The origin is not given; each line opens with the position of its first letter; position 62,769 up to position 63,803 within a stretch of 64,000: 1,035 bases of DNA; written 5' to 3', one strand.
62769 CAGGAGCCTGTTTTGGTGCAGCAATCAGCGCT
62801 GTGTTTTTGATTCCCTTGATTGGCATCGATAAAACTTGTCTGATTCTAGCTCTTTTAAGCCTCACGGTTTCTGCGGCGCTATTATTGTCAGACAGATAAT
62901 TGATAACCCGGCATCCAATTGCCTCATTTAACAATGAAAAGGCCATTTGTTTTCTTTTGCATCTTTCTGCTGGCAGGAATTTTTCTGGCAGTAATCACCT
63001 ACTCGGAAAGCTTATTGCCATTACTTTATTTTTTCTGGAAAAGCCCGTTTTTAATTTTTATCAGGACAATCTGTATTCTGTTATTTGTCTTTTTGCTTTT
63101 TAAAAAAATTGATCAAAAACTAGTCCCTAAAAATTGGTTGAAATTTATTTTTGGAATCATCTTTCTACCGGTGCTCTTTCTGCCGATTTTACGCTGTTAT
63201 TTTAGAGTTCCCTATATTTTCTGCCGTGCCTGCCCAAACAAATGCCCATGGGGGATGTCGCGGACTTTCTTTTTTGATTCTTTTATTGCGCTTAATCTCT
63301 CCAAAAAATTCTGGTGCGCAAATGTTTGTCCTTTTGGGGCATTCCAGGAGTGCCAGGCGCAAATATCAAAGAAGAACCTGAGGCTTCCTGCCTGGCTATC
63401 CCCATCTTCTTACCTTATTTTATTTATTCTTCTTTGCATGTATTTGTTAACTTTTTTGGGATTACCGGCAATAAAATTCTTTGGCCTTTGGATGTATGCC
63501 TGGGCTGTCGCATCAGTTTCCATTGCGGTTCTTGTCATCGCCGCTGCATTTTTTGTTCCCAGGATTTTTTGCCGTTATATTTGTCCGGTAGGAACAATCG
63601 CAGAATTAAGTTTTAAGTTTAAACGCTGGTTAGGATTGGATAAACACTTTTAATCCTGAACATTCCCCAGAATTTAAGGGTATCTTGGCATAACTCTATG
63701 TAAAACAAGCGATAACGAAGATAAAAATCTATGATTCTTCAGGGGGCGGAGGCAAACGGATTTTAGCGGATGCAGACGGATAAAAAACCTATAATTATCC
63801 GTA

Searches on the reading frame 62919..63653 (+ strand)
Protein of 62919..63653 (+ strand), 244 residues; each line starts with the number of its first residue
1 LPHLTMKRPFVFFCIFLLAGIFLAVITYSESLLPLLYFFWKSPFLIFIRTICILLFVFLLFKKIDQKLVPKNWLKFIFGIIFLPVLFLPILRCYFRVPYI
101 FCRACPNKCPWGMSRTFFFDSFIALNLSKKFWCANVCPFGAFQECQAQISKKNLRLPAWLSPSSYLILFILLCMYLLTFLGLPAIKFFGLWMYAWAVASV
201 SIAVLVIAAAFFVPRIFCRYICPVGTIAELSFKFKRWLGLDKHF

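Call 12: search_protein_families(library=pfam, proteins=[window:62919-63653:+])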
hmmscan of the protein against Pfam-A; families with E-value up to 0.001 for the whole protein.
window:62919-63653:+ (244 aa): 1 family
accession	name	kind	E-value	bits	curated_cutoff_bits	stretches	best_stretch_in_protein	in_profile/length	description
PF12801.12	Fer4_5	-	7.2e-17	61.5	22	2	196-240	2-47/48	4Fe-4S binding domain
